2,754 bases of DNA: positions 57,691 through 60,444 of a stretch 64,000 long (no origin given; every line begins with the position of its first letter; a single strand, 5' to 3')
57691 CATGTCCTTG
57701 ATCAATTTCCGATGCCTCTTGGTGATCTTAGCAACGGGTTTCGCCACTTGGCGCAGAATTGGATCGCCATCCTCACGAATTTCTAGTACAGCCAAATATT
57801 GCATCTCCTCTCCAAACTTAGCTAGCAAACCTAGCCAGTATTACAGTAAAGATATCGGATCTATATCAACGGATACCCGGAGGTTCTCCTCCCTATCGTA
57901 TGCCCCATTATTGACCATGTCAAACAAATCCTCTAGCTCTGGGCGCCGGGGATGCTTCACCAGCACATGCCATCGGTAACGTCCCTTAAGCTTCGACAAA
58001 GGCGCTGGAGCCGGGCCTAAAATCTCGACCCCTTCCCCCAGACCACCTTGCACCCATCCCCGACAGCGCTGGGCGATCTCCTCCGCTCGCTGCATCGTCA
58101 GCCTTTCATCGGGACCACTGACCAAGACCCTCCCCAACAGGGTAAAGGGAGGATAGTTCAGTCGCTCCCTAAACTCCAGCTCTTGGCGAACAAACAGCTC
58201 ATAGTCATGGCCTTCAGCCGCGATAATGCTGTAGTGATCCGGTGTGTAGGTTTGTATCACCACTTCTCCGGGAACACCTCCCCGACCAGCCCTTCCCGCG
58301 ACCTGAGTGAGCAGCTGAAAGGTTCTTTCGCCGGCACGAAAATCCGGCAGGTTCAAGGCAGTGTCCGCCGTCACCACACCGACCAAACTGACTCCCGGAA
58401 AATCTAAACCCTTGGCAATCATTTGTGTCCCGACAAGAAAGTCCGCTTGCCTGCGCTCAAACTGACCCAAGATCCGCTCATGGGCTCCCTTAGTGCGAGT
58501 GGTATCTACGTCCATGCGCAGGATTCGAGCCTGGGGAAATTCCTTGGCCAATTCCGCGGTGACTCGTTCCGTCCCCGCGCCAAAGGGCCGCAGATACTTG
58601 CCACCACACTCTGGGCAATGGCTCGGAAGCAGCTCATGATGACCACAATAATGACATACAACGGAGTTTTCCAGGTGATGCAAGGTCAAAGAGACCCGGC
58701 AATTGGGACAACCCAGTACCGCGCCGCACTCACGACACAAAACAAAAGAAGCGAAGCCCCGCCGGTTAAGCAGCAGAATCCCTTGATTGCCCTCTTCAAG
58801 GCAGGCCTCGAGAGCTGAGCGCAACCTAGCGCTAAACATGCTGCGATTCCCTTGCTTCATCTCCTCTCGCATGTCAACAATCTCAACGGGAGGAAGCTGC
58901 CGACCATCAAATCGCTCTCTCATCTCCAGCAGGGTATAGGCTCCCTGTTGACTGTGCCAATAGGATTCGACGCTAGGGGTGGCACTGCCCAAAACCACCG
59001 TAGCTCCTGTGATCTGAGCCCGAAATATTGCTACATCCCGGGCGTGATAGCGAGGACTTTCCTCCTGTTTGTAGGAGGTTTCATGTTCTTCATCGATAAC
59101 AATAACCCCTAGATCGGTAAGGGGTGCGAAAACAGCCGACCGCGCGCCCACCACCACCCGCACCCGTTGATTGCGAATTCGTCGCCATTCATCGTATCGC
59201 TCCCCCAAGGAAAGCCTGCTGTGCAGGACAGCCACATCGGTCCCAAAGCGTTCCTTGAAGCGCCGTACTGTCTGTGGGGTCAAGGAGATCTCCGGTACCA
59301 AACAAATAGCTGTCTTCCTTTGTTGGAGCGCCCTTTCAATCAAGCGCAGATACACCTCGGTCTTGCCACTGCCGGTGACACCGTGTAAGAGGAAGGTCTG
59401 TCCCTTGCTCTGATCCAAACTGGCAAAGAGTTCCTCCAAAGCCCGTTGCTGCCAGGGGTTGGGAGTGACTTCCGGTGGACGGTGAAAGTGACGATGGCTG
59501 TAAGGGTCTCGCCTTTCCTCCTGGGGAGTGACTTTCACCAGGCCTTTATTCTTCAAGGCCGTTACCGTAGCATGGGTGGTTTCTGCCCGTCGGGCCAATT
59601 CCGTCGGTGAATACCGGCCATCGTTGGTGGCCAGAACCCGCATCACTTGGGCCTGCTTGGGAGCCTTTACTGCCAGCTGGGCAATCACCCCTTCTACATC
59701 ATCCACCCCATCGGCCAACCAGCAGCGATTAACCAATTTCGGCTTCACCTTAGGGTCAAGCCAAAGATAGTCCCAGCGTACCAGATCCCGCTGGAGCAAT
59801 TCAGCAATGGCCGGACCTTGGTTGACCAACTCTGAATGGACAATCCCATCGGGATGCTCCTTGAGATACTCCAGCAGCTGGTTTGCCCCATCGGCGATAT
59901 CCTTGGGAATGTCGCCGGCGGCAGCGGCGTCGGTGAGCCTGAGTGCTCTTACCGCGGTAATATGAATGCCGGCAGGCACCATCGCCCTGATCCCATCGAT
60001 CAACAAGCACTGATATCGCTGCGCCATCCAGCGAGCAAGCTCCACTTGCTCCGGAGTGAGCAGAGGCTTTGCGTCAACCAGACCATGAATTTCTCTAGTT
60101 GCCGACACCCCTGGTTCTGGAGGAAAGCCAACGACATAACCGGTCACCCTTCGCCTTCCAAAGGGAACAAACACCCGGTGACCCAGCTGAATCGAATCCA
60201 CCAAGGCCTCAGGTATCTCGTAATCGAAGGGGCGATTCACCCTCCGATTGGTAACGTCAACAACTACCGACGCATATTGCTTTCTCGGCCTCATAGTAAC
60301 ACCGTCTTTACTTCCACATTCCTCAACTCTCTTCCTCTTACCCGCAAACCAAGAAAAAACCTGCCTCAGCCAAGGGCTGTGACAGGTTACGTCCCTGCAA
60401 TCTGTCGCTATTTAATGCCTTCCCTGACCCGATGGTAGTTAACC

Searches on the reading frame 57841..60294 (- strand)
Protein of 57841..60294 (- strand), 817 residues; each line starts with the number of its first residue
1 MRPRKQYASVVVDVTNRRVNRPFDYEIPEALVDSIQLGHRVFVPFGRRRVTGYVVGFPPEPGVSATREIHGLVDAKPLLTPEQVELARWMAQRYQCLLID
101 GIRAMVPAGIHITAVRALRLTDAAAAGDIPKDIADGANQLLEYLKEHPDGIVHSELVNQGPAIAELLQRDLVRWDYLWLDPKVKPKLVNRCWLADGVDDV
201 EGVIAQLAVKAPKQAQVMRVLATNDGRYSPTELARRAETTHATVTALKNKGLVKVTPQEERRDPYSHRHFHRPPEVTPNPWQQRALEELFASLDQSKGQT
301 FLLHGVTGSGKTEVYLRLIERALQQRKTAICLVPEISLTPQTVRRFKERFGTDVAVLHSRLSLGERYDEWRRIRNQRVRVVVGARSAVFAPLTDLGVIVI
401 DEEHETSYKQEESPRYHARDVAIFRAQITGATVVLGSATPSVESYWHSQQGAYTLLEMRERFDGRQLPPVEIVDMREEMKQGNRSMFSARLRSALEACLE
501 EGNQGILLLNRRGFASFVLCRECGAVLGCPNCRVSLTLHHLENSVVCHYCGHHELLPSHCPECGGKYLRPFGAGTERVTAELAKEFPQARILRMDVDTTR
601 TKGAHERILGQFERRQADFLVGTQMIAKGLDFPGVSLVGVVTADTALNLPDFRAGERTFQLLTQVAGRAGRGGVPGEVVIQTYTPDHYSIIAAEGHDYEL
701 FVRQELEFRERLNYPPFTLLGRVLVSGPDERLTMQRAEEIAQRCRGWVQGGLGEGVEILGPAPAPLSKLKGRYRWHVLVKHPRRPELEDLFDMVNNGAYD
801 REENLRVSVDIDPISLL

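Call 58: search_protein_families(library=ncbifam, proteins=[window:57841-60294:-], max_evalue=0.00001)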
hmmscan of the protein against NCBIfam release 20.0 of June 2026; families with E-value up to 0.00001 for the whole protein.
window:57841-60294:- (817 aa): 26 families (the best 25 are shown)
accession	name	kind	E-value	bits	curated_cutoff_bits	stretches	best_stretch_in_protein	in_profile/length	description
NF004066.1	PRK05580.1-3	equivalog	3.2e-284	945.1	813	1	7-816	1-788/788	primosomal protein N'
NF004068.0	PRK05580.1-5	equivalog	2.5e-227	756.8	1249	1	6-816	3-794/795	primosomal protein N'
TIGR00595.1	priA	equivalog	1.7e-201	670.3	230.35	1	302-814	1-509/509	replication restart helicase PriA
NF004067.0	PRK05580.1-4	equivalog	1.8e-198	661.4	763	2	209-816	134-736/737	primosomal protein N'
NF004070.0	PRK05580.2-2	equivalog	8e-194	645.8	921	2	211-817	133-729/729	primosomal protein N'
NF004065.0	PRK05580.1-1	equivalog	1.4e-175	585.6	858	2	205-815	128-730/731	primosomal protein N'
NF004071.0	PRK05580.2-3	equivalog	5.3e-155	517.2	1105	1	213-817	140-735/735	primosomal protein N'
NF004072.0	PRK05580.2-4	equivalog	1.4e-136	456.4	1030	1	292-815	132-646/648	primosomal protein N'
NF004069.0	PRK05580.2-1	equivalog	2.5e-133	445.7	767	1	281-816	115-611/612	primosomal protein N'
NF011453.0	PRK14873.1-3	equivalog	3.6e-67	226.9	812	2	315-816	188-652/653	primosome assembly protein PriA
NF011452.0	PRK14873.1-2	equivalog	6.1e-53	180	980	2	275-773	174-651/708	primosomal protein N'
NF011454.0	PRK14873.1-4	equivalog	1.1e-38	133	951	1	264-598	116-449/651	primosomal protein N'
NF011455.0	PRK14873.1-5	equivalog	4.1e-38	131.1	969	1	322-720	185-581/675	primosomal protein N'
NF011451.0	PRK14873.1-1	equivalog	7.9e-24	83.9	1147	1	287-588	206-530/764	primosome assembly protein PriA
TIGR00580.2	mfd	equivalog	3.8e-18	65.3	800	1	277-414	433-575/907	transcription-repair coupling factor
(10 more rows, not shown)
